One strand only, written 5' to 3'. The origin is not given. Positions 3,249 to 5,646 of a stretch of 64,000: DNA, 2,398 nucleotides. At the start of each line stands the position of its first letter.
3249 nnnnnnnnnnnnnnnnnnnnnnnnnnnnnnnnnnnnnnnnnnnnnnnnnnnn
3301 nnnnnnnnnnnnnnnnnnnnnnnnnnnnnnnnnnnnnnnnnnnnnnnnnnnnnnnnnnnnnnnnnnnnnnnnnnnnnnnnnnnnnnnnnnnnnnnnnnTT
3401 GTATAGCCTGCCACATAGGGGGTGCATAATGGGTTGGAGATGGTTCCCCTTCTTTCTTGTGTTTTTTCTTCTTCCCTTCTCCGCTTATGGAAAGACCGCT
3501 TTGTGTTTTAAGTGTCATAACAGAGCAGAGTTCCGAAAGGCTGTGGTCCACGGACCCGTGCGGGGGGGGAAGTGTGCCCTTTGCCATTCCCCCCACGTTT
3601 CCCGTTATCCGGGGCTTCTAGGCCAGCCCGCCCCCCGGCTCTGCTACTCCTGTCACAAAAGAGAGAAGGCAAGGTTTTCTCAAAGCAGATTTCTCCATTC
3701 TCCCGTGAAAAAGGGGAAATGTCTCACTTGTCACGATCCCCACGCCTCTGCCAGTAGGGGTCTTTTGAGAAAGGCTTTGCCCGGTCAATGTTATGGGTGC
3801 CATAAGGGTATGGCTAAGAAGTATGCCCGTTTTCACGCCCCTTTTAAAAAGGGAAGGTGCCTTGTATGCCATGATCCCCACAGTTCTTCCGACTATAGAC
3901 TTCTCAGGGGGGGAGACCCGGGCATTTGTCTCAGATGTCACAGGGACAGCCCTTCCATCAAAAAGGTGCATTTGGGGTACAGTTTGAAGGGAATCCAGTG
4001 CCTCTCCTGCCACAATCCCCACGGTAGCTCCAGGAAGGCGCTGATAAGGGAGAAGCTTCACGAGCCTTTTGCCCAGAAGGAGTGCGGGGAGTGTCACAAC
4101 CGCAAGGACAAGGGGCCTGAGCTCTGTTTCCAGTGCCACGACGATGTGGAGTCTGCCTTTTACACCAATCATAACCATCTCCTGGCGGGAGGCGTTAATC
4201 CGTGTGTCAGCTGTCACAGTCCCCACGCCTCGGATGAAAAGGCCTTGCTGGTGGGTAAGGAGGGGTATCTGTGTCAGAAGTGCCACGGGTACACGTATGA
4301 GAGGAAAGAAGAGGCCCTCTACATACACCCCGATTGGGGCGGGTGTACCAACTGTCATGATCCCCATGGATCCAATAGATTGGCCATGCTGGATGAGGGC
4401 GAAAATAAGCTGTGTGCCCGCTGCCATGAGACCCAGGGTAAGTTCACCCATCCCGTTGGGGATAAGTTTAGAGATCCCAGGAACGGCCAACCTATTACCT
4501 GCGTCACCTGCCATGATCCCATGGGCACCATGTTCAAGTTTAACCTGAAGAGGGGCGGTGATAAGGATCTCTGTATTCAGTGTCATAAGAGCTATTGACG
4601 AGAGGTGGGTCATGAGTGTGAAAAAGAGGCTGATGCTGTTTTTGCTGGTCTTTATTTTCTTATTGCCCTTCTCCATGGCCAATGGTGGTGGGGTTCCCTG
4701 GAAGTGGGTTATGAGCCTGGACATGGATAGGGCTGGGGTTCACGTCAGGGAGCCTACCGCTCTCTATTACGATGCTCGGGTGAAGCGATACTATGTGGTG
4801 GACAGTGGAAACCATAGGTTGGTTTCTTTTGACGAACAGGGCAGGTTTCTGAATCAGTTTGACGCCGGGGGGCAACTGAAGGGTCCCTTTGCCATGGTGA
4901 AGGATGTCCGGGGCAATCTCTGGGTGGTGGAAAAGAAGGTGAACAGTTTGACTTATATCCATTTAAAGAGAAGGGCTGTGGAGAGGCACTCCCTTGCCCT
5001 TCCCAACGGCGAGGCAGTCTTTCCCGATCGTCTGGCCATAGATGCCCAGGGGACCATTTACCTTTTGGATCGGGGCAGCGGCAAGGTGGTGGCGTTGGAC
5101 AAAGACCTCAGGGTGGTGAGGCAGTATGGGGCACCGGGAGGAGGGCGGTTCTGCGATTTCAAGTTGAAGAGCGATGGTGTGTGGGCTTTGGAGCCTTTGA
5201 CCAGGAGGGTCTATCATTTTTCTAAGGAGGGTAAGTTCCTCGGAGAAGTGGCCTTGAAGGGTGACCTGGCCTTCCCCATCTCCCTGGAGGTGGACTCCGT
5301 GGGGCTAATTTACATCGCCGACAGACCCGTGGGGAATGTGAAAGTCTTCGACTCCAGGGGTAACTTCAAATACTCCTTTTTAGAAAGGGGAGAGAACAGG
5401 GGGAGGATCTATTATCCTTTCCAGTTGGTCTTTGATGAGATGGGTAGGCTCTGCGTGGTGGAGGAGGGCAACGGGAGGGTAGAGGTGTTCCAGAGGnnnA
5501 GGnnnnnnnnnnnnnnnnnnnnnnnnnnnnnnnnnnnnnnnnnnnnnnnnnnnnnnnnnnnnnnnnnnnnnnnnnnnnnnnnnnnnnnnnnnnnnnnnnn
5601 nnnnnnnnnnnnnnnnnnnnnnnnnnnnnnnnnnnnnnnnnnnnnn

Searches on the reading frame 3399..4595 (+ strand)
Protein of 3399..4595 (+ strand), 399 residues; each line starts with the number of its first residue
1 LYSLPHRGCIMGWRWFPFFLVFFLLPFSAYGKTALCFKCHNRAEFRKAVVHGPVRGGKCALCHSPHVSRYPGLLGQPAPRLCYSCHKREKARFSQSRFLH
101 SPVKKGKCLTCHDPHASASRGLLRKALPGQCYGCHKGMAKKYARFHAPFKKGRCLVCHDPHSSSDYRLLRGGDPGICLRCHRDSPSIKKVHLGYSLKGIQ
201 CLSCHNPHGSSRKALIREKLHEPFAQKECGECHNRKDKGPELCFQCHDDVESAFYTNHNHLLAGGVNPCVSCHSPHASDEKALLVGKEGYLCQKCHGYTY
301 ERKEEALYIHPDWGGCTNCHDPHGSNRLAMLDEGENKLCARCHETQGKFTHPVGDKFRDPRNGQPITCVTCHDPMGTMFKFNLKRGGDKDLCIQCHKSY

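Call 4: search_protein_families(library=pfam, proteins=[window:3399-4595:+], max_evalue=0.1)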
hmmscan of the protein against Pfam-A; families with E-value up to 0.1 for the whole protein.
window:3399-4595:+ (399 aa): 7 families
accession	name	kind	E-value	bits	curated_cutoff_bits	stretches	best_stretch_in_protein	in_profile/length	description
PF09699.15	Paired_CXXCH_1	-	2e-80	264.6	20.6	8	51-90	1-40/41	Doubled CXXCH motif (Paired_CXXCH_1)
PF14522.11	Cytochrome_C7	-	5.6e-19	68.2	24.8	4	194-248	11-67/67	Cytochrome c7 and related cytochrome c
PF14537.11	Cytochrom_c3_2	-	7.4e-15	55.6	25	3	177-248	9-79/79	Cytochrome c3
PF02085.21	Cytochrom_CIII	-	5.2e-09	36.8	22.9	1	221-296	25-101/101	Class III cytochrome C family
PF22678.1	Cytochrom_c_NrfB-like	-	0.0041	18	27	0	32-68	32-70/89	Cytochrome c-type protein NrfB-like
PF03264.19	Cytochrom_NNT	-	0.0098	16.1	24.1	1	332-395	32-95/174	NapC/NirT cytochrome c family, N-terminal region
PF01342.26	SAND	-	0.03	14.4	22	0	364-398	4-37/76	SAND domain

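Call 5: search_protein_families(library=ncbifam, proteins=[window:3399-4595:+], max_evalue=0.1)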
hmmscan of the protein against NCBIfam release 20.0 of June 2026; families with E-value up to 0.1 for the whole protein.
window:3399-4595:+ (399 aa): 12 families
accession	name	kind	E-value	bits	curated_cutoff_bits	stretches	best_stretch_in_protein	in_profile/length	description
TIGR01905.1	paired_CXXCH_1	subfamily_domain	5.3e-80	263.1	25.2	8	100-139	1-40/41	doubled CXXCH domain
TIGR03508.1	decahem_SO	subfamily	3.6e-52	177.4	192.2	4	32-186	69-224/258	DmsE family decaheme c-type cytochrome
NF041028.1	decahem_GSU2203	exception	3.2e-45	154.7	325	3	29-182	97-253/317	GSU2203 family decaheme c-type cytochrome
TIGR03153.1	cytochr_NrfH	equivalog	1.5e-13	51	134.2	2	290-398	29-135/138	cytochrome c nitrite reductase small subunit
NF045722.1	c3_cytochr_TmcA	equivalog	2.5e-13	50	114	3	177-247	60-124/125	acidic tetraheme cytochrome c3 TmcA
TIGR03146.1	cyt_nit_nrfB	equivalog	4.6e-08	33.5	166.6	1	335-376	10-51/145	cytochrome c nitrite reductase pentaheme subunit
NF008659.0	PRK11659.1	equivalog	2.7e-07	30.4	184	1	335-376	45-86/188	cytochrome c nitrite reductase pentaheme subunit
TIGR03507.1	decahem_SO1788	subfamily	9.7e-07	27.6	209.3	1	338-398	245-304/672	OmcA/MtrC family decaheme c-type cytochrome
NF047727.1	4hemeCytCCctA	equivalog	0.003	17.7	180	1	103-184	35-107/109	tetraheme c-type cytochrome CctA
NF041198.1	UshA_like_PCGU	equivalog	0.0082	14.8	275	1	177-236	445-511/519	UshA-like (seleno)protein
NF043011.1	CytC7_Geobact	equivalog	0.03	14.8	120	1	200-247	46-88/89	cytochrome c7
TIGR04315.1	octaheme_Shew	subfamily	0.08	12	375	0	328-389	64-120/440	tetrathionate reductase family octaheme c-type cytochrome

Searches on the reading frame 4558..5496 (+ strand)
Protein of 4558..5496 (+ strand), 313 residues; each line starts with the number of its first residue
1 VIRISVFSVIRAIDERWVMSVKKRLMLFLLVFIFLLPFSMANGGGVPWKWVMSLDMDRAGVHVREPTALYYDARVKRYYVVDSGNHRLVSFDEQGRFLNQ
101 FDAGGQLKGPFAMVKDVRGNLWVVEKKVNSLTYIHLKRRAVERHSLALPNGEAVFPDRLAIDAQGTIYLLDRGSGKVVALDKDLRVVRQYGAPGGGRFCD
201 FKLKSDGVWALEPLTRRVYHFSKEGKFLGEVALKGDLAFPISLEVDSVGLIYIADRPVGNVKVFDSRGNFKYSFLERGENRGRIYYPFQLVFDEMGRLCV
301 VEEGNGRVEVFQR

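Call 4: search_protein_families(library=pfam, proteins=[window:4558-5496:+], max_evalue=0.1)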
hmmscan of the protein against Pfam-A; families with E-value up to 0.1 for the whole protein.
window:4558-5496:+ (313 aa): 6 families
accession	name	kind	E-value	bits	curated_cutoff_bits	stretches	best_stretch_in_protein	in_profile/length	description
PF01436.27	NHL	-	1.9e-12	47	20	0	76-89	13-26/28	NHL repeat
PF17170.10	DUF5128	-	1.7e-06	27.9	22.9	1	76-109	54-87/321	6-bladed beta-propeller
PF08450.18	SGL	-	0.0035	17.4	26.3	0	143-193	173-223/246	SMP-30/Gluconolactonase/LRE-like region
PF24684.1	Vgb_lyase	-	0.014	14.6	50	1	83-169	199-280/290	Virginiamycin B lyase family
PF24303.1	DUF7485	-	0.037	13.9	27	0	206-233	41-69/284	Domain of unknown function (DUF7485)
PF06977.17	SdiA-regulated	-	0.044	13.4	21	0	67-138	26-96/249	SdiA-regulated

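Call 5: search_protein_families(library=ncbifam, proteins=[window:4558-5496:+], max_evalue=0.1)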
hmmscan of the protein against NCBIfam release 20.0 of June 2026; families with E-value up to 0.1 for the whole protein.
window:4558-5496:+ (313 aa): 4 families
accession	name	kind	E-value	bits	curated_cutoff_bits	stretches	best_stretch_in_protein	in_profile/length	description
NF035926.1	scyF_NHL_VPEP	equivalog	8.3e-19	68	350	3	156-276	154-285/376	scytonemin biosynthesis PEP-CTERM protein ScyF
NF033206.1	ScyE_fam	subfamily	0.00078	19.1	80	0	106-181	6-100/333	ScyD/ScyE family protein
NF047780.1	LIC12708_fam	subfamily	0.017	14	150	0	214-274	154-220/391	LIC_12708 family protein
NF000022.1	stregra_B_VgbA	exception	0.018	14.1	600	1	102-226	9-130/299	streptogramin B lyase Vgb(A)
